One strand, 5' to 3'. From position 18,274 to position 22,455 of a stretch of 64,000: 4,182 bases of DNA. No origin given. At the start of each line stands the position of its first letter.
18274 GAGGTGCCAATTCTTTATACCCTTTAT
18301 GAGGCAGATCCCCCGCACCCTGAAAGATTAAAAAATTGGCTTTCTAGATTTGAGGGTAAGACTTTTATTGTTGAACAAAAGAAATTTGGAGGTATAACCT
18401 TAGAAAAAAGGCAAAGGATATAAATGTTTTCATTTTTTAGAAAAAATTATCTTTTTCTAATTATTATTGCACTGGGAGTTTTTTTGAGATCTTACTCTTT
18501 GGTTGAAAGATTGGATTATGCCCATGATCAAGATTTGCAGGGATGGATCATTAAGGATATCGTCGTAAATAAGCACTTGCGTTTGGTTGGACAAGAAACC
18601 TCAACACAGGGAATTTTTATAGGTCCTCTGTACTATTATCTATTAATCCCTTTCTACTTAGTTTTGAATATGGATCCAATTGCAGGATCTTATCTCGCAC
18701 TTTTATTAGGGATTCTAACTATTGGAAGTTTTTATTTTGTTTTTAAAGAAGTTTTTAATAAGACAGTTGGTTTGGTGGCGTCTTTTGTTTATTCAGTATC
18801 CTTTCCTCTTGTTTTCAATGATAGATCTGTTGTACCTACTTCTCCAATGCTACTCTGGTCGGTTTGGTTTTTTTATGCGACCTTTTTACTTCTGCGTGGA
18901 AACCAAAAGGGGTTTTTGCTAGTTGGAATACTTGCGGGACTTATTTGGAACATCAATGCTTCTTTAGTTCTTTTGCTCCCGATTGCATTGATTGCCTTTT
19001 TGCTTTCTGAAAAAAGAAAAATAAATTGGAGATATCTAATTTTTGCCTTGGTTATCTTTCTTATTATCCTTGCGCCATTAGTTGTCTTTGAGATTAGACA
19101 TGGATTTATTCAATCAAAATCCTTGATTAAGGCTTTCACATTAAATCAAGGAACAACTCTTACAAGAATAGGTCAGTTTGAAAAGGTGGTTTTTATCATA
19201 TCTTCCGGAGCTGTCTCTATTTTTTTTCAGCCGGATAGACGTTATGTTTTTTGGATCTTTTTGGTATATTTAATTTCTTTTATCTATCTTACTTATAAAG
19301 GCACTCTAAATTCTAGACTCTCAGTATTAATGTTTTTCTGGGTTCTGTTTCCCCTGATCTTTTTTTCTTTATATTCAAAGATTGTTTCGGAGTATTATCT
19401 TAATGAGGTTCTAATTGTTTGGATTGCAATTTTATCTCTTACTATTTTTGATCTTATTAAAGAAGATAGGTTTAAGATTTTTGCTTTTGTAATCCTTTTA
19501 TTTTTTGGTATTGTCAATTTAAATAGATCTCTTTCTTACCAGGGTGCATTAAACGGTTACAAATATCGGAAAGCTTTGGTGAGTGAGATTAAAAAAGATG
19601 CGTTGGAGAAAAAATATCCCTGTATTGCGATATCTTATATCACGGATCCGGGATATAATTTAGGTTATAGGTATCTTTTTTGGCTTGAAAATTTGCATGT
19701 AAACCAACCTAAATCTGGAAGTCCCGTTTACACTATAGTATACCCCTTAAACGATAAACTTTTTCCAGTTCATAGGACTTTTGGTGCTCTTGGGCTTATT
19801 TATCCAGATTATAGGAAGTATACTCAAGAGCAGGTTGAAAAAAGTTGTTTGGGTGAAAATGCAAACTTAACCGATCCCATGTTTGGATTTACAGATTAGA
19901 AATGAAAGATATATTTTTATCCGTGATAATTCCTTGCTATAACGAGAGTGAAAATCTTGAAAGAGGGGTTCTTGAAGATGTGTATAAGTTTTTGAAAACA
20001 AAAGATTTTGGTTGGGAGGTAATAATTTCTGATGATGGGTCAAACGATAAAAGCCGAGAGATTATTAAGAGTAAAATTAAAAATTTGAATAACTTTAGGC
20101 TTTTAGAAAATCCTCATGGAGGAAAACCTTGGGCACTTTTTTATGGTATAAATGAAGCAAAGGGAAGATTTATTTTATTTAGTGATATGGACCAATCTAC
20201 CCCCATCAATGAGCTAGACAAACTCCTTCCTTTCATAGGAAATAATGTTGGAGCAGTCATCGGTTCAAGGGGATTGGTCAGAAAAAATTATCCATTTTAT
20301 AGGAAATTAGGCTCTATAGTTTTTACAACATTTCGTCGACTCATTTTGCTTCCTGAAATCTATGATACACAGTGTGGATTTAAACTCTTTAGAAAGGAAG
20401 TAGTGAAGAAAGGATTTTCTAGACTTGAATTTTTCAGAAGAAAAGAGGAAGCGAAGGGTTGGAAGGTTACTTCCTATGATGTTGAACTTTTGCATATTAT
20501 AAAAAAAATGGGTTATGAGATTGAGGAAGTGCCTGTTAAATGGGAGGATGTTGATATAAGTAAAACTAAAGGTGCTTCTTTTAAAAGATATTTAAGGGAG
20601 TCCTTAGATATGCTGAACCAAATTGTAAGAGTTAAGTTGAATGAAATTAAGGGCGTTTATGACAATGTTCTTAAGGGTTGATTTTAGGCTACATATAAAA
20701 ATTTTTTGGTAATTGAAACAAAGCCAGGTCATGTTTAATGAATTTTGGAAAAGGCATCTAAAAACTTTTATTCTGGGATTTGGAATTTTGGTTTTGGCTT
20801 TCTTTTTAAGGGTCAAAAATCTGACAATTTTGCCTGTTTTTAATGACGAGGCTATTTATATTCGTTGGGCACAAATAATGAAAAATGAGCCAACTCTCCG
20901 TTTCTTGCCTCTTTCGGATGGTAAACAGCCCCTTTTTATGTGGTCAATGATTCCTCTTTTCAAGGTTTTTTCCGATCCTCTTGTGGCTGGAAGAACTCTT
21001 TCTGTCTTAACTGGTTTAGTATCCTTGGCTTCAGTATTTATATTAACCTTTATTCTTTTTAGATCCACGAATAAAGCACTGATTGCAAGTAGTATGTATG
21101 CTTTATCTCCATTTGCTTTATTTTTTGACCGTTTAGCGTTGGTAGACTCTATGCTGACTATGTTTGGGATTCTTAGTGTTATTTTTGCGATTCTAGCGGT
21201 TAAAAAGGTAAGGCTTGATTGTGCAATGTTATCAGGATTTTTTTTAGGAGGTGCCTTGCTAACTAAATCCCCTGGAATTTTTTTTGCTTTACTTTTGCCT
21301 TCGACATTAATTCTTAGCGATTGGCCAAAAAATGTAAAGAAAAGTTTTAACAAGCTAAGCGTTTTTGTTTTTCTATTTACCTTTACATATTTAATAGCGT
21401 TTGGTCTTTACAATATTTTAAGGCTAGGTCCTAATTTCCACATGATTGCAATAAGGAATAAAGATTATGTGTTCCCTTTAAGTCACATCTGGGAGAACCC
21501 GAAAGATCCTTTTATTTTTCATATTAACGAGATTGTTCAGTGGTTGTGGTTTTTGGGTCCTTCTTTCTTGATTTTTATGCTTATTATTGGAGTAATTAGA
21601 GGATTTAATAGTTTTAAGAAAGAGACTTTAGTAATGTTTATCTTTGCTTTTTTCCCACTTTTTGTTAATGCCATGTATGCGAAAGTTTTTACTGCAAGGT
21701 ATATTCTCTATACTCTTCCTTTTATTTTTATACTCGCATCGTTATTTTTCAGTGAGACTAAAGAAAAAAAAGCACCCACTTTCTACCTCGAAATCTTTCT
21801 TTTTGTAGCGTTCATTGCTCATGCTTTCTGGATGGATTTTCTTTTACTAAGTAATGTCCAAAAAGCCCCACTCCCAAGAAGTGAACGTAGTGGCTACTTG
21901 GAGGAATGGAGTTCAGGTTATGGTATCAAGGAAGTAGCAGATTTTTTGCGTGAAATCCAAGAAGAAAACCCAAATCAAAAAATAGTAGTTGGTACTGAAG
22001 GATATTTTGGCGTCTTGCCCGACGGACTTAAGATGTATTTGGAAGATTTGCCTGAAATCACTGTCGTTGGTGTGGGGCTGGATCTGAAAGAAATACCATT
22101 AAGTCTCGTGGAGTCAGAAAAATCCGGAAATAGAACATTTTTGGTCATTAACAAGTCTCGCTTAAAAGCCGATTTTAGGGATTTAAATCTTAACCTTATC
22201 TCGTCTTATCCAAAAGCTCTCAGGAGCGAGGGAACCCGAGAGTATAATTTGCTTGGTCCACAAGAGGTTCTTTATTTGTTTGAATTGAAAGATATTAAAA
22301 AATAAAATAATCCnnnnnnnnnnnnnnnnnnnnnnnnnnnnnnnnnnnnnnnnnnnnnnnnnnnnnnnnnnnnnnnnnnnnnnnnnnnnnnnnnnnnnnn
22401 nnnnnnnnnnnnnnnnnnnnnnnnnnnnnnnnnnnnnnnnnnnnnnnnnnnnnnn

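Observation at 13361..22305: Alternating GT2 / GT-C modules reminiscent of three-component (ArnC/ArnT, GtrB/GtrC) glycosylation systems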

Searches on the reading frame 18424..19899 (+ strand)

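Call 4: search_protein_families(library=pfam, proteins=[window:18424-19899:+], max_evalue=0.01)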
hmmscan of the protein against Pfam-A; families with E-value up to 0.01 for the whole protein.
window:18424-19899:+ (491 aa): 1 family
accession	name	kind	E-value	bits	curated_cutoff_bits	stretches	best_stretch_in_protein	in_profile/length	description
PF13231.12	PMT_2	-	3.2e-10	40.9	26.1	1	68-221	4-159/160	Dolichyl-phosphate-mannose-protein mannosyltransferase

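Call 6: search_protein_families(library=ncbifam, proteins=[window:18424-19899:+], max_evalue=0.001)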
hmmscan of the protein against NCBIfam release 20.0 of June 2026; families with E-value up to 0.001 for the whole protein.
window:18424-19899:+ (491 aa): 0 families

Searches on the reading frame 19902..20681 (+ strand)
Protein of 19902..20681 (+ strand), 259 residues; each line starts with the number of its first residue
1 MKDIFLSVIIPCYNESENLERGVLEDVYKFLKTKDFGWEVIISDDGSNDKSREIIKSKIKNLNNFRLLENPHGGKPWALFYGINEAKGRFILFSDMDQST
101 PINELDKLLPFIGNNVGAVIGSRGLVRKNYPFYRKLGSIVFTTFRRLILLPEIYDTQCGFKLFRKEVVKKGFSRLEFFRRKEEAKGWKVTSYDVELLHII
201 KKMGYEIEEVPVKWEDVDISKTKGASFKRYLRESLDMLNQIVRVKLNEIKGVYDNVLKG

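Call 4: search_protein_families(library=pfam, proteins=[window:19902-20681:+], max_evalue=0.01)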
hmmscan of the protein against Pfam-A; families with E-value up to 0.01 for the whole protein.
window:19902-20681:+ (259 aa): 3 families
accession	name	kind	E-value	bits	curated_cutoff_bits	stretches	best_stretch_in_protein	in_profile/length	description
PF00535.33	Glycos_transf_2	-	8e-28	97.9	23.3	1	7-172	1-168/168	Glycosyl transferase family 2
PF10111.15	Glyco_tranf_2_2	-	0.00013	22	27.3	1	7-111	1-105/276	Glycosyltransferase like family 2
PF13641.12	Glyco_tranf_2_3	-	0.00019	22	27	1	6-122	3-122/230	Glycosyltransferase like family 2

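Call 6: search_protein_families(library=ncbifam, proteins=[window:19902-20681:+], max_evalue=0.001)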
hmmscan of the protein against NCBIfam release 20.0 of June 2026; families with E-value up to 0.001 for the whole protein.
window:19902-20681:+ (259 aa): 19 families
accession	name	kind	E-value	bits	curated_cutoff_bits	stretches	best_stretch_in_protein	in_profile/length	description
NF007482.0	PRK10073.1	equivalog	3e-13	49.5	423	1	5-101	7-99/334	glycosyltransferase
NF038302.1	EPS_HpsE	equivalog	6.8e-13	48.3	300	1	6-100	3-99/307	hormogonium polysaccharide biosynthesis glycosyltransferase HpsE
TIGR03937.1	PgaC_IcaA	equivalog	2.3e-11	43.3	422.3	1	6-106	47-144/407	poly-beta-1,6-N-acetyl-D-glucosamine synthase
NF041875.1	EPS_EpsD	equivalog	2.4e-11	43.6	370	1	6-102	1-94/325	exopolysaccharide biosynthesis glycosyltransferase EpsD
NF007986.1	PRK10714.1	equivalog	3.7e-11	42.6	529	1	6-169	8-170/316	undecaprenyl-phosphate 4-deoxy-4-formamido-L-arabinose transferase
NF047683.1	TeichurnBiosyTuaG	equivalog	5.9e-11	42.5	400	1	5-115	7-114/252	teichuronic acid biosynthesis protein TuaG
TIGR04283.1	glyco_like_mftF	equivalog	2.9e-10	40.1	182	1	6-112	1-97/221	TIGR04283 family arsenosugar biosynthesis glycosyltransferase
NF041391.1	DPhHxTase_Halo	equivalog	3.2e-09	36.1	375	1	12-216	3-185/213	dolichyl-phosphate hexose transferase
NF050050.1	ProtGlycPglI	equivalog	3.4e-09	36.5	500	1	5-121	3-117/306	GalNAc(5)-diNAcBac-PP-undecaprenol beta-1,3-glucosyltransferase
NF047588.1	GlcsyltransPgfSStrep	equivalog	2.2e-07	30.4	500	1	6-178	3-174/308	glycosyltransferase PgfS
NF053739.1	GlytfEpsEBac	equivalog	1.2e-06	27.7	450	1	7-117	4-112/265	glycosyltransferase EpsE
TIGR04009.1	wcaE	equivalog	1.2e-05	24.7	369.2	1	5-94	2-89/248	colanic acid biosynthesis glycosyltransferase WcaE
NF038299.1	EPS_HpsN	equivalog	1.8e-05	23.9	425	1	6-120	3-116/317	hormogonium polysaccharide biosynthesis glycosyltransferase HpsN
TIGR04242.1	nodulat_NodC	equivalog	8.9e-05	21.6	550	1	7-122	51-167/395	chitooligosaccharide synthase NodC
TIGR03111.1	glyc2_xrt_Gpos1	hypoth_equivalog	0.00012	21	363.95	1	7-108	52-152/439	TIGR03111 family XrtG-associated glycosyltransferase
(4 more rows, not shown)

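Call 14: search_solved_structures(query=window:19902-20681:+, max_evalue=0.00001)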
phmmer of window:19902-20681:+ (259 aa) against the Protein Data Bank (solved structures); distinct sequences matched with E-value up to 0.00001: 11.
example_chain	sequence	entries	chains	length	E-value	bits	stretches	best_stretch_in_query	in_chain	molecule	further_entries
5mlz_A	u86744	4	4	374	3.7e-13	52.8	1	5-169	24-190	Dolichol monophosphate mannose synthase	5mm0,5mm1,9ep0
9bhc_C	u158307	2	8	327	2.6e-09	40.2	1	6-168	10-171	Undecaprenyl-phosphate 4-deoxy-4-formamido-L-arabinose transferase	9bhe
8vxh_A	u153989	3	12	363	3.4e-09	39.8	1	6-168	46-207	Undecaprenyl-phosphate 4-deoxy-4-formamido-L-arabinose transferase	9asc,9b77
6h1j_A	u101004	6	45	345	2.3e-08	37.1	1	6-184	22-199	Probable ss-1,3-N-acetylglucosaminyltransferase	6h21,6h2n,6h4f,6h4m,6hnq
9hwj_A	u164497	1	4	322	9.1e-08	35.1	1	6-168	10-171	Undecaprenyl-phosphate 4-deoxy-4-formamido-L-arabinose transferase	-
5ekp_C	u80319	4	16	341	4.6e-06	29.5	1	4-108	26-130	Uncharacterized glycosyltransferase sll0501 | Glycosyltransferase sll0501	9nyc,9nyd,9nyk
5eke_A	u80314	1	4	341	4.6e-06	29.5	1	4-108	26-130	Uncharacterized glycosyltransferase sll0501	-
9nye_A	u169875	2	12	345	4.7e-06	29.5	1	4-108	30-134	Glycosyltransferase sll0501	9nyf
5hea_A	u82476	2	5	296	4.7e-06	29.5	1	5-101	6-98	Putative glycosyltransferase (GalT1)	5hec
2z87_A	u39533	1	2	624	5.4e-06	29.3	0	6-126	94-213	Chondroitin synthase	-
2z86_A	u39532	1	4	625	5.5e-06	29.3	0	6-126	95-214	Chondroitin synthase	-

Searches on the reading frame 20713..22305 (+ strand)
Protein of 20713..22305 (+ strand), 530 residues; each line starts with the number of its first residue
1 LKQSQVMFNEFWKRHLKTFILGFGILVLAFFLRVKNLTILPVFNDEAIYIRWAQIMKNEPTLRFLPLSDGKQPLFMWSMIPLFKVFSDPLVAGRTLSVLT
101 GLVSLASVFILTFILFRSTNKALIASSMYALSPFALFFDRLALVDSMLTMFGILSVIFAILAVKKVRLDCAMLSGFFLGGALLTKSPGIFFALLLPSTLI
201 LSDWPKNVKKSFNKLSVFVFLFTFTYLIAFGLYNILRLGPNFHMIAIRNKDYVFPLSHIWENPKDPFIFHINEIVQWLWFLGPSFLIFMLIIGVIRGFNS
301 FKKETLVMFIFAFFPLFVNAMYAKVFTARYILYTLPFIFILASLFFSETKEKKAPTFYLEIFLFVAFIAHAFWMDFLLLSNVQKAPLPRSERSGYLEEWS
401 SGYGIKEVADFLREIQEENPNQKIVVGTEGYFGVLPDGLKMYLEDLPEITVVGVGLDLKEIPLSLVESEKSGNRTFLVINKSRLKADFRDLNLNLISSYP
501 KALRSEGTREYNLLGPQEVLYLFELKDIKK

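Call 4: search_protein_families(library=pfam, proteins=[window:20713-22305:+], max_evalue=0.01)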
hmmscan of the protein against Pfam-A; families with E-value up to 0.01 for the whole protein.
window:20713-22305:+ (530 aa): 2 families
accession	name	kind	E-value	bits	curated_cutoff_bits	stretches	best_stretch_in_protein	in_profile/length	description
PF13231.12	PMT_2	-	5.7e-13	49.8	26.1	1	73-224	4-154/160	Dolichyl-phosphate-mannose-protein mannosyltransferase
PF02366.24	PMT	-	6.7e-12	45.9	22.7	1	70-230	61-228/245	Dolichyl-phosphate-mannose-protein mannosyltransferase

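Call 6: search_protein_families(library=ncbifam, proteins=[window:20713-22305:+], max_evalue=0.001)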
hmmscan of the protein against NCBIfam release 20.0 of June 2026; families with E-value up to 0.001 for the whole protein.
window:20713-22305:+ (530 aa): 1 family
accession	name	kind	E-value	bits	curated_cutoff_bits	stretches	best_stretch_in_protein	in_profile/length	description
TIGR03663.1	TIGR03663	subfamily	6e-09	35.4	126.25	1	22-207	4-186/435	flippase activity-associated protein Agl23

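Call 77: search_solved_structures(query=window:20731-22305:+, max_evalue=0.01)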
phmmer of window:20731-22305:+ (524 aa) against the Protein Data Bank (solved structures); distinct sequences matched with E-value up to 0.01: 0.
